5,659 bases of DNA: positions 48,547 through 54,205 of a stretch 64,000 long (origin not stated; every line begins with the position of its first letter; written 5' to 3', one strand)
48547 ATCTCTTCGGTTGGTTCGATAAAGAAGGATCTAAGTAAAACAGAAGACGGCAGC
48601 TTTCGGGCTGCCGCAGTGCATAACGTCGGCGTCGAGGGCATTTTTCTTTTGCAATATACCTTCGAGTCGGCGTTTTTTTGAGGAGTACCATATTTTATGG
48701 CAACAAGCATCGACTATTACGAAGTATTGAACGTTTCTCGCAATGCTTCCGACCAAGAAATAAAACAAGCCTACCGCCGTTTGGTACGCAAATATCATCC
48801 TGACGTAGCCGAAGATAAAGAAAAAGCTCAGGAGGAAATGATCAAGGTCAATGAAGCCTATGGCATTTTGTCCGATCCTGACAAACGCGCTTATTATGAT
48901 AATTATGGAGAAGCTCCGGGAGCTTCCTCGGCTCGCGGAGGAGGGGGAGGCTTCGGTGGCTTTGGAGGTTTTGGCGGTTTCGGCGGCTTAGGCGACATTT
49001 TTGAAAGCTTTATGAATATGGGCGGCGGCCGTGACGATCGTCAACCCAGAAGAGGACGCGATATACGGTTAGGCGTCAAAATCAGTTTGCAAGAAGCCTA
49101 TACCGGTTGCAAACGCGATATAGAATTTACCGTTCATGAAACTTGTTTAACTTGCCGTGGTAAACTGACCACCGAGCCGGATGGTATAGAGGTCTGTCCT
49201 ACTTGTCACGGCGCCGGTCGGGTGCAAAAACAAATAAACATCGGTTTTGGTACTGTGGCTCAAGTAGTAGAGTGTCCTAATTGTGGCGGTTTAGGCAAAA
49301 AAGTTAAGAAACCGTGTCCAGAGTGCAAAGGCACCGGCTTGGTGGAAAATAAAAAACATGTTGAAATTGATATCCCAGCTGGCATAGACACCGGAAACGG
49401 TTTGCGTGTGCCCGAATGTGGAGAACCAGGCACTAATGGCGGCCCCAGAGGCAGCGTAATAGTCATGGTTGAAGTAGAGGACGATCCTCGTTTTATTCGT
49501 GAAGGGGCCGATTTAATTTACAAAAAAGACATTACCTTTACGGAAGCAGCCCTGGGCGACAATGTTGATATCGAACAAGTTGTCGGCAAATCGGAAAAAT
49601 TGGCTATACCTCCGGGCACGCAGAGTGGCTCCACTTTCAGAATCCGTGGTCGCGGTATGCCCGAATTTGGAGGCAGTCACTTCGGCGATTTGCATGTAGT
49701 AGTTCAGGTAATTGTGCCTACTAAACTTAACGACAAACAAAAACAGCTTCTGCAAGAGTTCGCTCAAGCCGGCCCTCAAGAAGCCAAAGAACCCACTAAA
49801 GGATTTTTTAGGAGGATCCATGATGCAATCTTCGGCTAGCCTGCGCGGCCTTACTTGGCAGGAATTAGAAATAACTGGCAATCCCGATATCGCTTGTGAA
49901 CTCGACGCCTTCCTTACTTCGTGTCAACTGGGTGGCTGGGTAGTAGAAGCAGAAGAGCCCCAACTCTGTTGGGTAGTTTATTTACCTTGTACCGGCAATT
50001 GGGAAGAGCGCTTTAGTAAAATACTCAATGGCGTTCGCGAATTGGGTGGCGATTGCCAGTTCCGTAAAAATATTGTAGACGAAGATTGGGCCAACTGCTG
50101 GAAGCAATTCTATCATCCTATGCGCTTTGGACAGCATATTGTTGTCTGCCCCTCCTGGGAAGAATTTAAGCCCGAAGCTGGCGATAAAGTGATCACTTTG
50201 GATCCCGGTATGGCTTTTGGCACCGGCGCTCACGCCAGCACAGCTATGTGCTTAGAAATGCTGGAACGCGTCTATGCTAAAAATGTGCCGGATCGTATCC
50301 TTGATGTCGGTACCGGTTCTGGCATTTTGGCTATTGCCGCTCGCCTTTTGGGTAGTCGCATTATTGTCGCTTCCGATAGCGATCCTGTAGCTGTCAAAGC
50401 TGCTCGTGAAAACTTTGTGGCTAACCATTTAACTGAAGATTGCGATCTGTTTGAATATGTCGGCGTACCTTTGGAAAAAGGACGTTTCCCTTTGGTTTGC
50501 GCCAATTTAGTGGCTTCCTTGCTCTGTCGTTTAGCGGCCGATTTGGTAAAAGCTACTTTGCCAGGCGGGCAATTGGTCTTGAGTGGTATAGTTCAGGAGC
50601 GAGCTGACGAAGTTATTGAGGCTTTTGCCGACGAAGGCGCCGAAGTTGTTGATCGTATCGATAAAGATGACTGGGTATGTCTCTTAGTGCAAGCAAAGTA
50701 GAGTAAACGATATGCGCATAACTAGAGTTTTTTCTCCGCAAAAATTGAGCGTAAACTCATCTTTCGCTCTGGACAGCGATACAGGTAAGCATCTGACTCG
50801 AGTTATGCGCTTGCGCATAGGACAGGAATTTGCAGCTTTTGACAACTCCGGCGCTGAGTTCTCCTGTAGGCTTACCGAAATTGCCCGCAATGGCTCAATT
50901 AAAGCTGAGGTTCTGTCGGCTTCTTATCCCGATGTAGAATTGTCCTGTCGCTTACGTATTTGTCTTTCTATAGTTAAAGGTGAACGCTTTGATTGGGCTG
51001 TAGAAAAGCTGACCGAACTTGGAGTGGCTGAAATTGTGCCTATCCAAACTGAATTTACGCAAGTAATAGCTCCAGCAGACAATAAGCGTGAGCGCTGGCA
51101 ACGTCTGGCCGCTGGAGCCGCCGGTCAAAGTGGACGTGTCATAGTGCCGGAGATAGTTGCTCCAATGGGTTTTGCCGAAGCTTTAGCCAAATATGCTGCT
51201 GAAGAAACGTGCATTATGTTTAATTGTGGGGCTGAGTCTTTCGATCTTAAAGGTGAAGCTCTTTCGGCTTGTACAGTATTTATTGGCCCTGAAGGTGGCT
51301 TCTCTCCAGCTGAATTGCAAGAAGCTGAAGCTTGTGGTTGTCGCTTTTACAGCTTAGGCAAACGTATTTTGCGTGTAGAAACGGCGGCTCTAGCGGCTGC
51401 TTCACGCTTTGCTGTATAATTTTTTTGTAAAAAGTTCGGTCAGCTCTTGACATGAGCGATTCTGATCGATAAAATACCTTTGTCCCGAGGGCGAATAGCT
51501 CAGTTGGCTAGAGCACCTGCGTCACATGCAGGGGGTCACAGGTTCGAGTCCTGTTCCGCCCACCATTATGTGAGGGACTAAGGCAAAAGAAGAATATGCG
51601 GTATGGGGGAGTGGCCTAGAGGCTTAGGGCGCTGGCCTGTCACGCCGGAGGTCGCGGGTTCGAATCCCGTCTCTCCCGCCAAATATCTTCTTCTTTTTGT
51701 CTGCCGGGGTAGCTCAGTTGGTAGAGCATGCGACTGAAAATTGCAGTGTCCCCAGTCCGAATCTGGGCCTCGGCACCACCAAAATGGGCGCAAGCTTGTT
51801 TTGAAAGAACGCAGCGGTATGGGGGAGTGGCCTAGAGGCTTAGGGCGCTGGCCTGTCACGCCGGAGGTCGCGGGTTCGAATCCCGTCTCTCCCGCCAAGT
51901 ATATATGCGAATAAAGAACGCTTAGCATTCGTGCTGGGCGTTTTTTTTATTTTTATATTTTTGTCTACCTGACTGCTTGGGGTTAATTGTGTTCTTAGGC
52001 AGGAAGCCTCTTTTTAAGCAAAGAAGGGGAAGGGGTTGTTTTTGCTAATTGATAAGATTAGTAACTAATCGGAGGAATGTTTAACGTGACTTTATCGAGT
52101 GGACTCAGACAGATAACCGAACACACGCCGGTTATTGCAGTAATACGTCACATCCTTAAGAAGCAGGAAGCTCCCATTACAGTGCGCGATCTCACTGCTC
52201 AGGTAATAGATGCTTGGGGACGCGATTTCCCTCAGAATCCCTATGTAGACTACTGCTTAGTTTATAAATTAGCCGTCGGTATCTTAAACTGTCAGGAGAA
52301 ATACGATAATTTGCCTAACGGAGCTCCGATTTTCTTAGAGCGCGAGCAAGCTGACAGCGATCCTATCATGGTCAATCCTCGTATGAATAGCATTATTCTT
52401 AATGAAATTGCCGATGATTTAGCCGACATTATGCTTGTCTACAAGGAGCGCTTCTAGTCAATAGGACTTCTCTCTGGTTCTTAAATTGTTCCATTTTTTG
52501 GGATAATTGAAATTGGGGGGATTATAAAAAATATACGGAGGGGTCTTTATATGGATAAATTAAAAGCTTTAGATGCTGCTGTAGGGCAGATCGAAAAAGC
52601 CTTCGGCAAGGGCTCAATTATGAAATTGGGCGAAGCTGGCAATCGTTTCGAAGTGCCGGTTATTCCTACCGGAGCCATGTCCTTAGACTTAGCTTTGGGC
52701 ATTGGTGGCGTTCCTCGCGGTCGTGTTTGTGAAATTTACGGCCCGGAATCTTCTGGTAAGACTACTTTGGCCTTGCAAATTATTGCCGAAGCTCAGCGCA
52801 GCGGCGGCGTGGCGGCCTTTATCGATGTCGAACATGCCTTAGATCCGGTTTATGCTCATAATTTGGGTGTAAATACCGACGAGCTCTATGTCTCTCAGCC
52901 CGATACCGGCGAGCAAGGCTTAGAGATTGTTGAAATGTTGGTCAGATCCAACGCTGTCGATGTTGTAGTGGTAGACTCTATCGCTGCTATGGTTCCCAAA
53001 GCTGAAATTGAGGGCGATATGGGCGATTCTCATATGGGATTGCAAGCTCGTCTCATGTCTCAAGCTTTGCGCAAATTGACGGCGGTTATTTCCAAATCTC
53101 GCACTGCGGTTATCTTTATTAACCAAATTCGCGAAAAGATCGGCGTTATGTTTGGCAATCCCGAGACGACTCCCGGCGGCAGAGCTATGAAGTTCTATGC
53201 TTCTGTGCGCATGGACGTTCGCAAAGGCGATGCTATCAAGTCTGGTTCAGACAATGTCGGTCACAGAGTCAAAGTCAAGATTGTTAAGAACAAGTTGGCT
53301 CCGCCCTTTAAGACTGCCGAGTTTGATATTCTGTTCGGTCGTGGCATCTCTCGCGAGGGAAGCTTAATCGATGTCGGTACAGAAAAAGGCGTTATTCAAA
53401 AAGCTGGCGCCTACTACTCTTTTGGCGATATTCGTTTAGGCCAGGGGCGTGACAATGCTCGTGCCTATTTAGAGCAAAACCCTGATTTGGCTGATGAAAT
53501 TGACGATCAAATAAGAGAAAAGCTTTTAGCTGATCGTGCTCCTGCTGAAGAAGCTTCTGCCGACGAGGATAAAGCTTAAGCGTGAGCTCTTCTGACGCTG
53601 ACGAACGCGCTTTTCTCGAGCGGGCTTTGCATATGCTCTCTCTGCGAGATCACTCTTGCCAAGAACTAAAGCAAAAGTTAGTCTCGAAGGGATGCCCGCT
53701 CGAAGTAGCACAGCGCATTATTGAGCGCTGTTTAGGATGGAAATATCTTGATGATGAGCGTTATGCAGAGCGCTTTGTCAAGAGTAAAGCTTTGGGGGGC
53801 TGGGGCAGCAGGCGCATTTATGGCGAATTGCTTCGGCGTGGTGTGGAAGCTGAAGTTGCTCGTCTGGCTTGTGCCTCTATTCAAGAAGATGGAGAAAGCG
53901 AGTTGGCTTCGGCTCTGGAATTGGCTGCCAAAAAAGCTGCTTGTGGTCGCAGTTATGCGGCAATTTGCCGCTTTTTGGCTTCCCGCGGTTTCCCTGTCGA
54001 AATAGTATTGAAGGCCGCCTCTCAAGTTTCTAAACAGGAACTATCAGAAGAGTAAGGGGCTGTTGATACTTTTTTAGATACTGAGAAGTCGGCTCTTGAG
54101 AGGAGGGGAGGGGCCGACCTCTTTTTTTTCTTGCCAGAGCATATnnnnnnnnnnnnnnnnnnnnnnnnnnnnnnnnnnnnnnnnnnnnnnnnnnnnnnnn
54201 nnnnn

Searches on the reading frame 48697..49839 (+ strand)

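Call 52: search_protein_families(library=pfam, proteins=[window:48697-49839:+], max_evalue=0.00001)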
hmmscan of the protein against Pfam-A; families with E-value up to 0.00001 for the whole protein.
window:48697-49839:+ (380 aa): 3 families
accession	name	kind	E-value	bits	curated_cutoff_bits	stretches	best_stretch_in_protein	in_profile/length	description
PF01556.23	DnaJ_C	-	7.9e-43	146.5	26.6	1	124-341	2-152/152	DnaJ C terminal domain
PF00226.36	DnaJ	-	5.3e-24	84.5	27.8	1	6-68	1-63/63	DnaJ domain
PF00684.25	DnaJ_CXXCXGXG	-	6.6e-13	49.2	32.7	1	150-214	1-65/65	DnaJ central domain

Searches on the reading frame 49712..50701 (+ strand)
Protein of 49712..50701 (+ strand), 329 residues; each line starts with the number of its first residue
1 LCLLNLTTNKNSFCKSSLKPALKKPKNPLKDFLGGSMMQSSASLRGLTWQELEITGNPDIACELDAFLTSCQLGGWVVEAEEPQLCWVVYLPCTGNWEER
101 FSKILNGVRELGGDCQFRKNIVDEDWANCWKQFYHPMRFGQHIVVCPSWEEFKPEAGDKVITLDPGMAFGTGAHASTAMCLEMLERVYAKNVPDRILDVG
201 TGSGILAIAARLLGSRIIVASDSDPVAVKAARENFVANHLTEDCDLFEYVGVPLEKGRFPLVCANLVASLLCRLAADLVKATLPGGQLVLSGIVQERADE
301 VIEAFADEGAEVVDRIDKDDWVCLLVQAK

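Call 52: search_protein_families(library=pfam, proteins=[window:49712-50701:+], max_evalue=0.00001)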
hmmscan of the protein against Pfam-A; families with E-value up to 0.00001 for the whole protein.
window:49712-50701:+ (329 aa): 2 families
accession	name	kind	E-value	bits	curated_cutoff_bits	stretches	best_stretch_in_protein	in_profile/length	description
PF06325.19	PrmA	-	3.7e-68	230.6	22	1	118-328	89-295/296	Ribosomal protein L11 methyltransferase (PrmA)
PF05175.20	MTS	-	3e-06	27.4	23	1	181-247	24-86/170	Methyltransferase small domain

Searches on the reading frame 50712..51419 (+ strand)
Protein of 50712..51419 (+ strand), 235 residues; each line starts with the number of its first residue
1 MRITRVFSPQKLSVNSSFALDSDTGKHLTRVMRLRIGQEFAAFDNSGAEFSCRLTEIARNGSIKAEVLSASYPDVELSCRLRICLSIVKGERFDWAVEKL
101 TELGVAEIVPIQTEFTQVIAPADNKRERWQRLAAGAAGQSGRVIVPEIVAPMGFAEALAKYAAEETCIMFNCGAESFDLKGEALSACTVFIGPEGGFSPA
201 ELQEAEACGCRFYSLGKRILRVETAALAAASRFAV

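Call 52: search_protein_families(library=pfam, proteins=[window:50712-51419:+], max_evalue=0.00001)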
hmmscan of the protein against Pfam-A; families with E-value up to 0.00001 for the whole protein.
window:50712-51419:+ (235 aa): 2 families
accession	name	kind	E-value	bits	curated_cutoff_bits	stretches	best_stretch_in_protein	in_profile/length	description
PF04452.19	Methyltrans_RNA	-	4.8e-44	150.3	23.9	1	76-232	2-163/165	RNA methyltransferase domain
PF20260.4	PUA_4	-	7.4e-11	42.4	23.9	1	20-60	1-41/48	RNA methyltransferase PUA domain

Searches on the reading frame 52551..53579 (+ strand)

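Call 53: search_protein_families(library=pfam, proteins=[window:52551-53579:+], max_evalue=0.00001)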
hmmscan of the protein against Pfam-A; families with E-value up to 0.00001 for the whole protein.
window:52551-53579:+ (342 aa): 4 families
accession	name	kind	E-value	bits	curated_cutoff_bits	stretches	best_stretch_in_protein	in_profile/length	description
PF00154.27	RecA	-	9.2e-138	458.4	27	1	5-267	1-262/262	recA bacterial DNA recombination protein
PF21096.2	RecA_C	-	1.7e-24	86.2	27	1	270-325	1-56/57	RecA C-terminal domain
PF08423.17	Rad51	-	2.8e-10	40.3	22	1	32-227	2-213/244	Rad51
PF06745.19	ATPase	-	6.8e-08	32.6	26.6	1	38-195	1-166/231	KaiC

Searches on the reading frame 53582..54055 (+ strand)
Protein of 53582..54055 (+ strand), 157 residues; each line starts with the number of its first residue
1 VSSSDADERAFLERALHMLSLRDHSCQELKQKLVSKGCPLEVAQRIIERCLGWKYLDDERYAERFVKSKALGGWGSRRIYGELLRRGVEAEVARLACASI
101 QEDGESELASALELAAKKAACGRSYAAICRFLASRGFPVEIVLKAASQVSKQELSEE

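Call 53: search_protein_families(library=pfam, proteins=[window:53582-54055:+], max_evalue=0.00001)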
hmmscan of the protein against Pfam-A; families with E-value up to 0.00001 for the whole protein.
window:53582-54055:+ (157 aa): 2 families
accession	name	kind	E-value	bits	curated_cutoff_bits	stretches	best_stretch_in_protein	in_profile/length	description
PF21982.2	RecX_HTH1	-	3e-15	56.3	26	1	13-50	3-40/40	RecX, first three-helix domain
PF02631.22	RecX_HTH2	-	2.6e-12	47.2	26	1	57-94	1-39/42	RecX, second three-helix domain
